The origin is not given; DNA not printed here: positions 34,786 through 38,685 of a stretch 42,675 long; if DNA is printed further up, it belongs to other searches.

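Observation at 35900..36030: PolC in the canonical locus has no 3'-5' proofreading exonuclease domain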

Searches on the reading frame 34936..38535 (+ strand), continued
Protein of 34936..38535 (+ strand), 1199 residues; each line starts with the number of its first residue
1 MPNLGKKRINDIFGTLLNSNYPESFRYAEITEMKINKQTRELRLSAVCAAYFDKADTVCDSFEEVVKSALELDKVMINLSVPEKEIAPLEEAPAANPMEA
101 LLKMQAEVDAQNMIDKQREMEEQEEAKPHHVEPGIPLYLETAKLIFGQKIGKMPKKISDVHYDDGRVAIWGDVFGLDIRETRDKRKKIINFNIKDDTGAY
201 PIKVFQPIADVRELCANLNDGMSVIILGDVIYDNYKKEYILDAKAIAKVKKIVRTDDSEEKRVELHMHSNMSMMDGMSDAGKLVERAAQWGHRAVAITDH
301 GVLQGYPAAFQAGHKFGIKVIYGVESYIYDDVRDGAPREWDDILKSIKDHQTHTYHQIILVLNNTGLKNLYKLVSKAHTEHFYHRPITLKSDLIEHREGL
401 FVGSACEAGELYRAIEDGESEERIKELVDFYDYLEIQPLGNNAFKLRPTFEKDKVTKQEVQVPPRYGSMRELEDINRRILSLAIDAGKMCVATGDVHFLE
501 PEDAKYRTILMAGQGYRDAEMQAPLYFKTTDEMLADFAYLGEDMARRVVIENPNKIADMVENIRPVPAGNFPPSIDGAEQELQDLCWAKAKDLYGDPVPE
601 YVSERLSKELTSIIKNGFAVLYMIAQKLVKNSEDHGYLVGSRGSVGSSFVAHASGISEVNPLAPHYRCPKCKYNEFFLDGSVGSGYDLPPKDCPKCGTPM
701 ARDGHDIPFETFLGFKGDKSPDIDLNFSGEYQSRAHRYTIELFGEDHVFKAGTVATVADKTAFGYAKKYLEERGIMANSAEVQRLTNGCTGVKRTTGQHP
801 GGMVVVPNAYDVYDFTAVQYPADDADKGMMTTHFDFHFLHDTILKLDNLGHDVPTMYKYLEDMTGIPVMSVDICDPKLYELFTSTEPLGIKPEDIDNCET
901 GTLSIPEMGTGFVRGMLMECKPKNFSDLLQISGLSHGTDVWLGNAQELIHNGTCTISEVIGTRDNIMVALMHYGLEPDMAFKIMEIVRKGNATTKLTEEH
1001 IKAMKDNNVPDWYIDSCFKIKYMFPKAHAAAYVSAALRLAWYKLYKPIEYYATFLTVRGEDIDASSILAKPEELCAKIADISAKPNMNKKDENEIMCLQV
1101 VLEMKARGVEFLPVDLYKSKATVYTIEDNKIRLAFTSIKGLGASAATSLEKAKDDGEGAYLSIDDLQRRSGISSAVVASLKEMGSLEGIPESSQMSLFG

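Call 8: find_homologous_proteins(query=window:34936-38532:+, max_evalue=1e-50)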
Query window:34936-38532:+ (1199 aa): 7997 proteins with E <= 1e-50 among 8000 candidates; the best 120 are listed.
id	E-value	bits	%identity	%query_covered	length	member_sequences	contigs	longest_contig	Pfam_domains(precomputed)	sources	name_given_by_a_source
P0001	0.0e+0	2456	89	100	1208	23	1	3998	PF02811.27,PF14579.13,PF17657.7,PF07733.19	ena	-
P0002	0.0e+0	2448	87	100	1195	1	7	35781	PF02811.27,PF14579.13,PF17657.7,PF07733.19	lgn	-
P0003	0.0e+0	2440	86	100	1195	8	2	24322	PF02811.27,PF14579.13,PF17657.7,PF07733.19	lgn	-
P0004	0.0e+0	2413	86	100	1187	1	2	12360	PF02811.27,PF14579.13,PF17657.7,PF07733.19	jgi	-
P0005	0.0e+0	2400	86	100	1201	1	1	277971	PF02811.27,PF14579.13,PF17657.7,PF07733.19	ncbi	-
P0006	0.0e+0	2387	88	97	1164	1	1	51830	PF02811.27,PF14579.13,PF01336.32,PF17657.7,PF07733.19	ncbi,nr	ncbi:MAG: PolC-type DNA polymerase III [Oscillospiraceae bacterium]|nr:PolC-type DNA polymerase III 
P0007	0.0e+0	2386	88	97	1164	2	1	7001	PF02811.27,PF14579.13,PF01336.32,PF17657.7,PF07733.19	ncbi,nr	ncbi:MAG: PolC-type DNA polymerase III [Clostridia bacterium]|nr:PolC-type DNA polymerase III [Clost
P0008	0.0e+0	2199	79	99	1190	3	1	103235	PF02811.27,PF14579.13,PF01336.32,PF17657.7,PF07733.19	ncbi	-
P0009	0.0e+0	2150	78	99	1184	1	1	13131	PF02811.27,PF14579.13,PF01336.32,PF17657.7,PF07733.19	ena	-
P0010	0.0e+0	2137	76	100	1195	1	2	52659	PF02811.27,PF14579.13,PF17657.7,PF07733.19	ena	-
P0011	0.0e+0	2134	75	100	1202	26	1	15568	PF02811.27,PF14579.13,PF17657.7,PF07733.19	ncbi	-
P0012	0.0e+0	2117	76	99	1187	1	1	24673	PF02811.27,PF14579.13,PF17657.7,PF07733.19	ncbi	-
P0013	0.0e+0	2093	72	99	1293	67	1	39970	PF02811.27,PF14579.13,PF17657.7,PF07733.19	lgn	-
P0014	0.0e+0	2074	74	99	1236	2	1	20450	PF02811.27,PF14579.13,PF17657.7,PF07733.19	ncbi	-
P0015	0.0e+0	2062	74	100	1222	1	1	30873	PF02811.27,PF14579.13,PF17657.7,PF07733.19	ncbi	-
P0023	0.0e+0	1891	73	92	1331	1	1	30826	PF02811.27,PF14579.13,PF01336.32,PF11490.14,PF17657.7,PF07733.19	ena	-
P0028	0.0e+0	1862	73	90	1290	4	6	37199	PF02811.27,PF14579.13,PF11490.14,PF17657.7,PF07733.19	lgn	-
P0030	0.0e+0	1840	72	92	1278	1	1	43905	PF02811.27,PF14579.13,PF11490.14,PF17657.7,PF07733.19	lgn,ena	-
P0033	0.0e+0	1825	72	91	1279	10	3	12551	PF02811.27,PF14579.13,PF01336.32,PF11490.14,PF17657.7,PF07733.19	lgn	-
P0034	0.0e+0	1816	73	89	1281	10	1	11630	PF02811.27,PF14579.13,PF11490.14,PF17657.7,PF07733.19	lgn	-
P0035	0.0e+0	1814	72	91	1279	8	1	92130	PF02811.27,PF14579.13,PF01336.32,PF11490.14,PF17657.7,PF07733.19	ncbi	-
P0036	0.0e+0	1813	71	92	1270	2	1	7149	PF02811.27,PF14579.13,PF01336.32,PF11490.14,PF17657.7,PF07733.19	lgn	-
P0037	0.0e+0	1812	73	89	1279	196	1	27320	PF02811.27,PF14579.13,PF11490.14,PF17657.7,PF07733.19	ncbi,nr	ncbi:MAG: PolC-type DNA polymerase III [Acutalibacteraceae bacterium]|nr:PolC-type DNA polymerase II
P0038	0.0e+0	1808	70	91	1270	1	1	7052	PF02811.27,PF14579.13,PF01336.32,PF11490.14,PF17657.7,PF07733.19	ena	-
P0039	0.0e+0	1805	71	91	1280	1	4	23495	PF02811.27,PF14579.13,PF11490.14,PF17657.7,PF07733.19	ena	-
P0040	0.0e+0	1771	69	93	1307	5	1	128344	PF02811.27,PF14579.13,PF11490.14,PF17657.7,PF07733.19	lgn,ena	-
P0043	0.0e+0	1757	69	92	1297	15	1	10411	PF02811.27,PF14579.13,PF01336.32,PF11490.14,PF17657.7,PF07733.19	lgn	-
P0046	0.0e+0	1704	68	91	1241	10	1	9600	PF02811.27,PF14579.13,PF01336.32,PF11490.14,PF17657.7,PF07733.19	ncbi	ncbi:MAG: PolC-type DNA polymerase III, partial [Oscillospiraceae bacterium]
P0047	0.0e+0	1702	68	92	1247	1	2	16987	PF02811.27,PF14579.13,PF01336.32,PF11490.14,PF17657.7,PF07733.19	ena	-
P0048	0.0e+0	1695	63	99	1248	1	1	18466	PF02811.27,PF14579.13,PF01336.32,PF11490.14,PF17657.7,PF07733.19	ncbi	-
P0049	0.0e+0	1684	67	91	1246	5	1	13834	PF02811.27,PF14579.13,PF01336.32,PF11490.14,PF17657.7,PF07733.19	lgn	-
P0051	0.0e+0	1679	67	92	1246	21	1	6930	PF02811.27,PF14579.13,PF11490.14,PF17657.7,PF07733.19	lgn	-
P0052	0.0e+0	1672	66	92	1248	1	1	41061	PF02811.27,PF14579.13,PF01336.32,PF11490.14,PF17657.7,PF07733.19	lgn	-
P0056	0.0e+0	1567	64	90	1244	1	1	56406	PF02811.27,PF14579.13,PF17657.7,PF07733.19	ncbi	-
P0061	0.0e+0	1548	60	95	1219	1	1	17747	PF02811.27,PF14579.13,PF11490.14,PF17657.7,PF07733.19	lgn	-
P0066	0.0e+0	1544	67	70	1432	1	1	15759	PF00929.32,PF13482.13,PF02811.27,PF16473.12,PF14579.13,PF17657.7,PF07733.19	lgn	-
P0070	0.0e+0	1544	63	89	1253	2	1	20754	PF02811.27,PF14579.13,PF11490.14,PF17657.7,PF07733.19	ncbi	ncbi:MAG: PolC-type DNA polymerase III [Acutalibacteraceae bacterium]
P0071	0.0e+0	1544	64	89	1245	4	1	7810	PF02811.27,PF14579.13,PF11490.14,PF17657.7,PF07733.19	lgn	-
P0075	0.0e+0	1541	69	70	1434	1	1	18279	PF00929.32,PF13482.13,PF02811.27,PF16473.12,PF14579.13,PF11490.14,PF17657.7,PF07733.19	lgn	-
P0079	0.0e+0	1539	63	89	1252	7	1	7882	PF02811.27,PF14579.13,PF11490.14,PF17657.7,PF07733.19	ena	-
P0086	0.0e+0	1536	69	70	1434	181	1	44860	PF00929.32,PF13482.13,PF02811.27,PF16473.12,PF14579.13,PF11490.14,PF17657.7,PF07733.19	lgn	-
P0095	0.0e+0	1533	61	90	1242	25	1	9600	PF02811.27,PF14579.13,PF01336.32,PF11490.14,PF17657.7,PF07733.19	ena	-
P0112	0.0e+0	1529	68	71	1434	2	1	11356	PF00929.32,PF13482.13,PF02811.27,PF16473.12,PF14579.13,PF01336.32,PF11490.14,PF17657.7,PF07733.19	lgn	-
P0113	0.0e+0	1529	68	71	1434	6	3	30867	PF00929.32,PF13482.13,PF02811.27,PF16473.12,PF14579.13,PF01336.32,PF11490.14,PF17657.7,PF07733.19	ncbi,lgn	-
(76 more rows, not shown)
